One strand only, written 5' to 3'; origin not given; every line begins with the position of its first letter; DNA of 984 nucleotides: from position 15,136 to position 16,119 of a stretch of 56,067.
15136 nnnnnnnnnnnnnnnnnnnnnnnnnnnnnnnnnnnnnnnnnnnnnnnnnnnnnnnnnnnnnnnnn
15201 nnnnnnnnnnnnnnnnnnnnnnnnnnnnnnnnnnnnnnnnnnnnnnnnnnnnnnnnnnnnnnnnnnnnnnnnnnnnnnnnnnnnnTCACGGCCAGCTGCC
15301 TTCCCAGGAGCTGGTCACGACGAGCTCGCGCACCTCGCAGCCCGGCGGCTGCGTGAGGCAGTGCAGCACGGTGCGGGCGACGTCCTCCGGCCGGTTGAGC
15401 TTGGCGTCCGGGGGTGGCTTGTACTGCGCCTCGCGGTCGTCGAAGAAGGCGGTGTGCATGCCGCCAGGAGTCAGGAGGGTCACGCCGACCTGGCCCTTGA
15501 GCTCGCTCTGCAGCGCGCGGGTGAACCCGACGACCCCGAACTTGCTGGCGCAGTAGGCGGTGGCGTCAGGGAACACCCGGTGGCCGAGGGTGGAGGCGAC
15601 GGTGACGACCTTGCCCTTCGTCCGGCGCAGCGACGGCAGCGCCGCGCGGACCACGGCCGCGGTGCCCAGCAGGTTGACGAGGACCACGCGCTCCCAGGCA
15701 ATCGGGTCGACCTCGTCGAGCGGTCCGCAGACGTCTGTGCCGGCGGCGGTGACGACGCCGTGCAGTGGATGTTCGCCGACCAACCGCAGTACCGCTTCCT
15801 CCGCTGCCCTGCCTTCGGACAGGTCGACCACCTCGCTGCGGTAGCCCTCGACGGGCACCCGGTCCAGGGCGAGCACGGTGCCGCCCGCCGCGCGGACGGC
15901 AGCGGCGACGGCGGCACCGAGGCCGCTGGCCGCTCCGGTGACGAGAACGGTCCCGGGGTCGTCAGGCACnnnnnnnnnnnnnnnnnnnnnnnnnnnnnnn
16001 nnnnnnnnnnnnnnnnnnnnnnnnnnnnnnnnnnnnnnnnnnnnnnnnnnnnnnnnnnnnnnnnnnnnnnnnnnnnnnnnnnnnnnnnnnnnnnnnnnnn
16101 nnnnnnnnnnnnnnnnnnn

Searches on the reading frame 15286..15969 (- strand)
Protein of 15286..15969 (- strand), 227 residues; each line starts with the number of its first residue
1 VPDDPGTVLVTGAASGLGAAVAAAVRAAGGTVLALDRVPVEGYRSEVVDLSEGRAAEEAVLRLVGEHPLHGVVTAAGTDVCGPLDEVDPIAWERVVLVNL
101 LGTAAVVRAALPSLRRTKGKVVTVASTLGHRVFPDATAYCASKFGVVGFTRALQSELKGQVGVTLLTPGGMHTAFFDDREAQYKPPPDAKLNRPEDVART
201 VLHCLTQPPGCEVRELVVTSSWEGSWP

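Call 4: search_protein_families(library=pfam, proteins=[window:15286-15969:-], max_evalue=0.001)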
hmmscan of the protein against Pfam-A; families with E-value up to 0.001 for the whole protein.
window:15286-15969:- (227 aa): 5 families
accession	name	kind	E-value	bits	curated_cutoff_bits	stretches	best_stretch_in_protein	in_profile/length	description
PF00106.31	adh_short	-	9e-32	110.6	26.6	1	7-182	2-193/195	short chain dehydrogenase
PF13561.12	adh_short_C2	-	4e-20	72.9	27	1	12-202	1-214/236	Enoyl-(Acyl carrier protein) reductase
PF08659.16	KR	-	6.8e-06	26.6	22.6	0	48-142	60-152/180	KR domain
PF23441.1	SDR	-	2e-05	24.5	27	1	43-177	66-200/258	SDR-like rossmann domain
PF01370.27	Epimerase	-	0.00022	21.2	20.9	1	8-134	1-120/240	NAD dependent epimerase/dehydratase family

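Call 6: search_protein_families(library=ncbifam, proteins=[window:15286-15969:-], max_evalue=0.001)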
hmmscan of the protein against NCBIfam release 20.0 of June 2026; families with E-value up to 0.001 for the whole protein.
window:15286-15969:- (227 aa): 186 families (the best 25 are shown)
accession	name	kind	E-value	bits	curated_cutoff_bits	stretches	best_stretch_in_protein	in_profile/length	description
NF006073.0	PRK08219.1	equivalog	7.3e-34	117.4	218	1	7-219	5-223/227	SDR family oxidoreductase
NF005594.0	PRK07326.1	equivalog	3e-30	105.5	271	1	7-209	8-220/237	SDR family oxidoreductase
NF005672.0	PRK07454.1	equivalog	3.4e-29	101.7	234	1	7-220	8-236/241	SDR family oxidoreductase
NF005806.0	PRK07666.1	equivalog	6.3e-28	97.7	286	1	8-207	10-223/239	3-ketoacyl-ACP reductase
NF006565.0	PRK09072.1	equivalog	1.2e-27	97.1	238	1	7-207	7-220/265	SDR family oxidoreductase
NF005495.0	PRK07109.1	subfamily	4.6e-26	91.9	264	1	6-218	9-237/334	SDR family oxidoreductase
NF009466.0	PRK12826.1-2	subfamily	1.3e-25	90.3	222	1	7-203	5-224/248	3-oxoacyl-ACP reductase FabG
NF004526.0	PRK05872.1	subfamily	2.2e-24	86.1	276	1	7-164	12-181/297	short-chain dehydrogenase/reductase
NF004825.0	PRK06181.1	equivalog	4.4e-24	85.2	215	1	7-174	8-191/268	SDR family oxidoreductase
NF006123.0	PRK08267.1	equivalog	2.9e-23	82.4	261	1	7-208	4-223/261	SDR family oxidoreductase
NF005878.0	PRK07825.1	subfamily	4e-22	78.9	287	1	7-208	11-220/278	short chain dehydrogenase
NF004203.0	PRK05653.2-4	subfamily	8.7e-22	77.7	313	1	8-178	9-197/260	3-oxoacyl-ACP reductase FabG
NF006074.0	PRK08220.1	equivalog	2.1e-21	76.7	312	1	7-175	10-184/251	2,3-dihydro-2,3-dihydroxybenzoate dehydrogenase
NF004823.0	PRK06179.1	subfamily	2.1e-21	76.6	310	1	7-206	7-213/271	oxidoreductase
NF005881.0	PRK07832.1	equivalog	2.1e-21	76.4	296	1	66-176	84-198/287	SDR family oxidoreductase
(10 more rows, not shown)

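Call 59: search_solved_structures(query=window:15286-15969:-, max_evalue=1e-18)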
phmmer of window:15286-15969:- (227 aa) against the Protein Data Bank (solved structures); distinct sequences matched with E-value up to 1e-18: 0.
